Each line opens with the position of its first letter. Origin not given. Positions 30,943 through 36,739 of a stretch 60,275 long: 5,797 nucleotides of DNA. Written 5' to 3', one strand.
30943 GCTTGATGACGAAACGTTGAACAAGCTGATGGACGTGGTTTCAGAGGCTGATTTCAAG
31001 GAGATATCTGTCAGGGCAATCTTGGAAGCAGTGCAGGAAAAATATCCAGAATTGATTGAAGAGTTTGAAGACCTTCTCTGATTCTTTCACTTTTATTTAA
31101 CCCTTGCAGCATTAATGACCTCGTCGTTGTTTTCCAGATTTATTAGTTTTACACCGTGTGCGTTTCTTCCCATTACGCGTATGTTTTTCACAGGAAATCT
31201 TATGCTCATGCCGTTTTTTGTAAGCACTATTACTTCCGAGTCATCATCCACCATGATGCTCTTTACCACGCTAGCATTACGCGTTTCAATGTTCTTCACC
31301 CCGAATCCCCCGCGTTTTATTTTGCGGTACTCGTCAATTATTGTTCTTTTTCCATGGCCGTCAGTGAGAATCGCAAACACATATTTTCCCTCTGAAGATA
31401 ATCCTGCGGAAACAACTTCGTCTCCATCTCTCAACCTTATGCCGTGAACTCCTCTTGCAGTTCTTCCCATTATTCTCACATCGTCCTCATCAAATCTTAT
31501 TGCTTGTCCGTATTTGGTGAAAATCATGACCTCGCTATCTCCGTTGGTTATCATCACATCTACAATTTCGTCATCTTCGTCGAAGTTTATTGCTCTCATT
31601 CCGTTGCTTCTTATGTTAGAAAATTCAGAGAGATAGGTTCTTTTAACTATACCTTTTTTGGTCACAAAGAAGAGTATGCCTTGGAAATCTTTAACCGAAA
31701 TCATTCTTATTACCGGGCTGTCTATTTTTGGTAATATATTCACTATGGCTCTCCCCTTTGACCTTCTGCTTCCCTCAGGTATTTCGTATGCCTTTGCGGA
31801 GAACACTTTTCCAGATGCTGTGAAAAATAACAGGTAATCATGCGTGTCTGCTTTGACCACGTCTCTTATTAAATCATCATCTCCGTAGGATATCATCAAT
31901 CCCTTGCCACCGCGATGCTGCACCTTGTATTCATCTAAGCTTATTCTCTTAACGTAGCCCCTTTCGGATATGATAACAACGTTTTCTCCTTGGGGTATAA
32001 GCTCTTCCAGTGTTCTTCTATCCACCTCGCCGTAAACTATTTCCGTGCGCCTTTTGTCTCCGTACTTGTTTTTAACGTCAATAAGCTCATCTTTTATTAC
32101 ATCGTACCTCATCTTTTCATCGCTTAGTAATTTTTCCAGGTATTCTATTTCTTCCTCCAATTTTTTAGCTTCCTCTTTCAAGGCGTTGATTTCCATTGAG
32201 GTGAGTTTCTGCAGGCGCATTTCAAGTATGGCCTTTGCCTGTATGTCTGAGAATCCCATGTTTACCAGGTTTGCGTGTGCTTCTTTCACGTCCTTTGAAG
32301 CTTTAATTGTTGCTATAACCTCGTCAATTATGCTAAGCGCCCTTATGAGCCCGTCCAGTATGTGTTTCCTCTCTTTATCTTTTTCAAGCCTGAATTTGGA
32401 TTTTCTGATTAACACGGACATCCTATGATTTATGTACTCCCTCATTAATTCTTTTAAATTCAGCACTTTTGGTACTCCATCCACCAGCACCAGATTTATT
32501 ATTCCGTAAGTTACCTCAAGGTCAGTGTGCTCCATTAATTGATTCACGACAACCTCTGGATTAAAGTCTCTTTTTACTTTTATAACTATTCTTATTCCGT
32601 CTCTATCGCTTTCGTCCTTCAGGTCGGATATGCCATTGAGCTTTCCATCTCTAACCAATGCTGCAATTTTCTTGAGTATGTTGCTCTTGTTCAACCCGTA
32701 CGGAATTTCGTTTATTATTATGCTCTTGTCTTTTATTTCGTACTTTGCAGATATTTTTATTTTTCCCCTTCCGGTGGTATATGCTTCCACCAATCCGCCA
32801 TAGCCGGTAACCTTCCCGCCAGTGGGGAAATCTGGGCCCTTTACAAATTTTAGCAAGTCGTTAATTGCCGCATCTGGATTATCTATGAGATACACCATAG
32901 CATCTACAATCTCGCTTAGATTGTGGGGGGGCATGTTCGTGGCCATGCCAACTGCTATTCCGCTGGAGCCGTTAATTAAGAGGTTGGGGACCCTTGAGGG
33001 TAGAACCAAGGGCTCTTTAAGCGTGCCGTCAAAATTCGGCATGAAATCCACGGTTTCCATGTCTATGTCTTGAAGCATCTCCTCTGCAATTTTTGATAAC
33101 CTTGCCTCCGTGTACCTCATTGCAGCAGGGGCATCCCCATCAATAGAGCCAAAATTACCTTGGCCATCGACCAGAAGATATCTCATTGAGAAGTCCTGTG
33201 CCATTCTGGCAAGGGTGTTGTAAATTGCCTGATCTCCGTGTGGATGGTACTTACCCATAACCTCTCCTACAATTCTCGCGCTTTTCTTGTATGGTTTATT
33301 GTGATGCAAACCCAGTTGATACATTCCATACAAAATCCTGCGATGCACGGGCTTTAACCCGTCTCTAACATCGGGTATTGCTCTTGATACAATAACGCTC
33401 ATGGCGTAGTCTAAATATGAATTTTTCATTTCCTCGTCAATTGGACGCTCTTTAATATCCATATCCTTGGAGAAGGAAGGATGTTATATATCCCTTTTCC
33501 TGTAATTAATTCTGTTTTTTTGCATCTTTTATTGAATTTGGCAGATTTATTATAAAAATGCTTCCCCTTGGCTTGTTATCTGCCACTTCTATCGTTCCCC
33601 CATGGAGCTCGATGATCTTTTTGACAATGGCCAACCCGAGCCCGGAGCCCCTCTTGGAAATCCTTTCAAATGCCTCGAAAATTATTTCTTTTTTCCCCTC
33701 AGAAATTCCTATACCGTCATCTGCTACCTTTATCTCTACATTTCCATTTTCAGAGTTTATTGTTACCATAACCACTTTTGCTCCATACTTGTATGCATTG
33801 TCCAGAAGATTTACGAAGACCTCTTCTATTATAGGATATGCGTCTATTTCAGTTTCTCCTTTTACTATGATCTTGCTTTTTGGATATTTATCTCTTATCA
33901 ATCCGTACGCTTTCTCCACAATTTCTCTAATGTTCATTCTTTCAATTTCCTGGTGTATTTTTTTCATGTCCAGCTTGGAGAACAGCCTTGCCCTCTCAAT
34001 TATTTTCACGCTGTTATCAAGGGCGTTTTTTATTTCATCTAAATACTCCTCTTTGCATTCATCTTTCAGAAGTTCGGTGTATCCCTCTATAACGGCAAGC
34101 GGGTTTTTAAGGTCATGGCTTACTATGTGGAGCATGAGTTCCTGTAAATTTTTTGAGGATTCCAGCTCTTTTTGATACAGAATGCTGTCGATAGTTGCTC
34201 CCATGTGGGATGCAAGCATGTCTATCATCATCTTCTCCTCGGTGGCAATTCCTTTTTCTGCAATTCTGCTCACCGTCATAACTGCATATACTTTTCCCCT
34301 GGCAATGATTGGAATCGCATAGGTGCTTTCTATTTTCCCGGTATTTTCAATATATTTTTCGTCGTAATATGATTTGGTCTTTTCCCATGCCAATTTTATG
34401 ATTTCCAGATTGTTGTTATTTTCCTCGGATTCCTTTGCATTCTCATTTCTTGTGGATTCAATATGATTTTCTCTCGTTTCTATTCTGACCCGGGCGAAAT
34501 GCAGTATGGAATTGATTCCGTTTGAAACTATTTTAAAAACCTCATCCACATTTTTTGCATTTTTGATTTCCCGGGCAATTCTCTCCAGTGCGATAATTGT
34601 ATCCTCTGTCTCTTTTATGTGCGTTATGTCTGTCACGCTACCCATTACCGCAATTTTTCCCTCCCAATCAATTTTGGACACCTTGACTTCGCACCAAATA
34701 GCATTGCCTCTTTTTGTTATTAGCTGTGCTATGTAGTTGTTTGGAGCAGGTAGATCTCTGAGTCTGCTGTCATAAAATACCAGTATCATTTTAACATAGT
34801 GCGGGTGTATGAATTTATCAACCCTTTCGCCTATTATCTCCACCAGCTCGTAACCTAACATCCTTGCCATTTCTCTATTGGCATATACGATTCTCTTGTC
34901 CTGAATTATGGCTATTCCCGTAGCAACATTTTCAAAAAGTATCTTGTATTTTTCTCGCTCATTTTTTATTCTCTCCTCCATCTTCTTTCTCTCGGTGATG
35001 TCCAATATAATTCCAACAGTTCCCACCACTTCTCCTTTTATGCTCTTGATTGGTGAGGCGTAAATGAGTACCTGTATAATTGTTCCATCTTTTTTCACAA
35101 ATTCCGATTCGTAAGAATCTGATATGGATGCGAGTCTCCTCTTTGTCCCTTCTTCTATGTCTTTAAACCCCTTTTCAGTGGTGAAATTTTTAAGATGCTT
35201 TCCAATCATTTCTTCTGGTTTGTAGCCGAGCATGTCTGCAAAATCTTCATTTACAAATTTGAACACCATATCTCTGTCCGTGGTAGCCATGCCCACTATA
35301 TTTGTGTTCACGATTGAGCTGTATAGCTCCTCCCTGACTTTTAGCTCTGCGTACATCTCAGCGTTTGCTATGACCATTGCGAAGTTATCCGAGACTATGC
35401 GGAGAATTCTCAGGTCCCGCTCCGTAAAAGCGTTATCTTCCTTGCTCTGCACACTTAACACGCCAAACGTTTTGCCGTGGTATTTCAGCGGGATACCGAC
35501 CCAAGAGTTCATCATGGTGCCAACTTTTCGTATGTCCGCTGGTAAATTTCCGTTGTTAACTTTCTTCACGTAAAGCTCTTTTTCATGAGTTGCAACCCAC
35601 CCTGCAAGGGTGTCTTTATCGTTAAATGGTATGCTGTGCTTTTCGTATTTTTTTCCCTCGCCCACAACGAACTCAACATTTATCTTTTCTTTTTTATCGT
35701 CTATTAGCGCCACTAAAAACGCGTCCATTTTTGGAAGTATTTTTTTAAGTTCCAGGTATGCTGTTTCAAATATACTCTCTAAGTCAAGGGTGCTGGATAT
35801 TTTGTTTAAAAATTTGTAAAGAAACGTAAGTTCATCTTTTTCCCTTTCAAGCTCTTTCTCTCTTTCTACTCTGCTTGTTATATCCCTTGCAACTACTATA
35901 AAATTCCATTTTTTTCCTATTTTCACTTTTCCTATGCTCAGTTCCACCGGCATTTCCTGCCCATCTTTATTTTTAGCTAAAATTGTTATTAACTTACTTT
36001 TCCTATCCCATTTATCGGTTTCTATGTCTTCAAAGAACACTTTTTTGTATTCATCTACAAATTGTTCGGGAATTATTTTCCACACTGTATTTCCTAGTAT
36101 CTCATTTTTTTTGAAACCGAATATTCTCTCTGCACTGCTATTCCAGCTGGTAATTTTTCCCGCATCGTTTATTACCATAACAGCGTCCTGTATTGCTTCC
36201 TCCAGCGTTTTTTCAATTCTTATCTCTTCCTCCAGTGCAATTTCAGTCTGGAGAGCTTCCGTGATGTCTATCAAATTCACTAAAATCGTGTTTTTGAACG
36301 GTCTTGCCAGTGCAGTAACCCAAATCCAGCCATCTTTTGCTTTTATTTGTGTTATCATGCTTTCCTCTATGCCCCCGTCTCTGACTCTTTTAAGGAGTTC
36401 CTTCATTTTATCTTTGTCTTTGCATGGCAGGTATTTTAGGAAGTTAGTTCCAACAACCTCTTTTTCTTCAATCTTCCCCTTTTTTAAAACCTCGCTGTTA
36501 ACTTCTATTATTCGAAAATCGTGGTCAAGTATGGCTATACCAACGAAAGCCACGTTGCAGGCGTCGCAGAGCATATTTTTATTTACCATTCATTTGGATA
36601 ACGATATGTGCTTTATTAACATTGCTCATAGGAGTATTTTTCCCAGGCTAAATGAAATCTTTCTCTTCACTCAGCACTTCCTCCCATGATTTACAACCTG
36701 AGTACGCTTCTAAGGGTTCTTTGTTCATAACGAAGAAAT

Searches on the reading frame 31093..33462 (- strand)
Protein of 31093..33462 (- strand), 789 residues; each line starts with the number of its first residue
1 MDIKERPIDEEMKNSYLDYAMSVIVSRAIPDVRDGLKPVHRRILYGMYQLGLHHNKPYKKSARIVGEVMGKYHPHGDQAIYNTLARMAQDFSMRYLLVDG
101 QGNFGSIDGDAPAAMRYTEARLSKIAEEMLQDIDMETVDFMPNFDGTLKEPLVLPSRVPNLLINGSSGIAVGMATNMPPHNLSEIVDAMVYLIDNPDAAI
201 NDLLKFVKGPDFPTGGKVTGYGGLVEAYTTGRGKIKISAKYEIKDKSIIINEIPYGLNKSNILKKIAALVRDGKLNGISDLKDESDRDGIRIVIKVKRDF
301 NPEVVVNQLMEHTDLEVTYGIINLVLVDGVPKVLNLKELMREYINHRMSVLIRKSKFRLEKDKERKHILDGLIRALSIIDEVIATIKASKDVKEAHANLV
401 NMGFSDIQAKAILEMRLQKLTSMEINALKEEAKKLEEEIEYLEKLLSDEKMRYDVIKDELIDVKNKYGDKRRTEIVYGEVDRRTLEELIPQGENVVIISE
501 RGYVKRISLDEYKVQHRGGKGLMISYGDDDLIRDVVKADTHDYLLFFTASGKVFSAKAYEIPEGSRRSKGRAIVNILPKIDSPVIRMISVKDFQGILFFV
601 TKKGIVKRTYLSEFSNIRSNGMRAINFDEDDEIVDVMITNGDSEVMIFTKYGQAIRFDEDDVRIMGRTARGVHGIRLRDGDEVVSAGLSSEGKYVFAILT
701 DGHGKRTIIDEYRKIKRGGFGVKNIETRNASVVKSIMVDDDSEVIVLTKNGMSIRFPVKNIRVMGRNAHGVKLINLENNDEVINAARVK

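Call 90: search_protein_families(library=pfam, proteins=[window:31093-33462:-], max_evalue=0.00001)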
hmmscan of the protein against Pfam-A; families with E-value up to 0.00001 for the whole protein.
window:31093-33462:- (789 aa): 2 families
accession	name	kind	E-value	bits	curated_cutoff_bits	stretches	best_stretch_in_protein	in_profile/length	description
PF00521.26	DNA_topoisoIV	-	2.5e-170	567.4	31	1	27-460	1-431/432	DNA gyrase/topoisomerase IV, subunit A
PF03989.18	DNA_gyraseA_C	-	2.1e-66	219.6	27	5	644-687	2-45/48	DNA gyrase C-terminal domain, beta-propeller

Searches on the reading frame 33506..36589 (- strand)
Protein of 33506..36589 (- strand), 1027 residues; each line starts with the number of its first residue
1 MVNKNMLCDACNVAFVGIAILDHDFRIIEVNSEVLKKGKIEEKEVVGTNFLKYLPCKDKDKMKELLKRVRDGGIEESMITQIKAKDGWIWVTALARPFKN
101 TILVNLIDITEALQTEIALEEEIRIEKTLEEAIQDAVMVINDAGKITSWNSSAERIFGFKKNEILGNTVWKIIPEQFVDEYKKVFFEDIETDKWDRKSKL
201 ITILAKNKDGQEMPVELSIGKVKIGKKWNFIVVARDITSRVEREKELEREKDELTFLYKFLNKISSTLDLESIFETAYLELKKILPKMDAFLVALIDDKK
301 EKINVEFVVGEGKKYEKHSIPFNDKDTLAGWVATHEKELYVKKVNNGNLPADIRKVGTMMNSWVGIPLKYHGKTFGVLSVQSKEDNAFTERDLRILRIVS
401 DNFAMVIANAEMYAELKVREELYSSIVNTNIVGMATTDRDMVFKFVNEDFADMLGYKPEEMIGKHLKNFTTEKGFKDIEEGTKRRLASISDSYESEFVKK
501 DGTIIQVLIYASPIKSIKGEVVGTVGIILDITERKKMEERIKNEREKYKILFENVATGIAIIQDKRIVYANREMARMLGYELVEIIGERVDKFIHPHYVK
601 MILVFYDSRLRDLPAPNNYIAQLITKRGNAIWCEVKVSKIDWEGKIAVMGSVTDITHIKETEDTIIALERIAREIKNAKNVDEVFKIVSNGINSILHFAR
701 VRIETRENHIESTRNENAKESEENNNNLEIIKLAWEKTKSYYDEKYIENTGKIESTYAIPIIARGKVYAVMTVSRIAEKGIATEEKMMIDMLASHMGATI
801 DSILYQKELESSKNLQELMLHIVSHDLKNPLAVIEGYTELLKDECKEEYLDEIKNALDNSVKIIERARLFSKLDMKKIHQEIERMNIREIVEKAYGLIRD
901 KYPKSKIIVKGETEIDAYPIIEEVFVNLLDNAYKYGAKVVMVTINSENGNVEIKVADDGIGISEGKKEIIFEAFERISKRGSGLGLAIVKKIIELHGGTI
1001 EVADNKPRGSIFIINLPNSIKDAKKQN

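Call 90: search_protein_families(library=pfam, proteins=[window:33506-36589:-], max_evalue=0.00001)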
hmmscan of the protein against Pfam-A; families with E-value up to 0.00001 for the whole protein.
window:33506-36589:- (1027 aa): 12 families
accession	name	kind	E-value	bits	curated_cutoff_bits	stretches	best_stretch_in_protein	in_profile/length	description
PF13426.13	PAS_9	-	4.8e-51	171.8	27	3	433-533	3-103/103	PAS domain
PF00989.32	PAS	-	3.1e-38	130.7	22.6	3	422-531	2-113/113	PAS fold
PF08448.16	PAS_4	-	1.6e-33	115.7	23.1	1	433-535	7-109/110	PAS fold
PF13188.13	PAS_8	-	9.7e-26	89.2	21.8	1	546-594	1-51/65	PAS domain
PF02518.31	HATPase_c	-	2.3e-24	86.4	26.4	1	921-1018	6-109/111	Histidine kinase-, DNA gyrase B-, and HSP90-like ATPase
PF08447.18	PAS_3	-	2.4e-22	79.4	25.6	2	445-528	3-89/89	PAS fold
PF13185.12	GAF_2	-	1.3e-17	64.7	28.6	1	268-407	2-135/136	GAF domain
PF00512.31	HisKA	-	1.5e-13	51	26.9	1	817-874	3-64/66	His Kinase A (phospho-acceptor) domain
PF24820.1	Diguanyl_cycl_sensor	-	5.8e-13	49.2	28.1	1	131-235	3-108/109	Diguanylate cyclase-like sensor domain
PF01590.32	GAF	-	2.4e-12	48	22.4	1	269-407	1-133/133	GAF domain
PF12860.13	PAS_7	-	5e-08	33.5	27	0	433-539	7-115/115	PAS fold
PF13492.12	GAF_3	-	9.5e-08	32.9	27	1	269-409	1-129/129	GAF domain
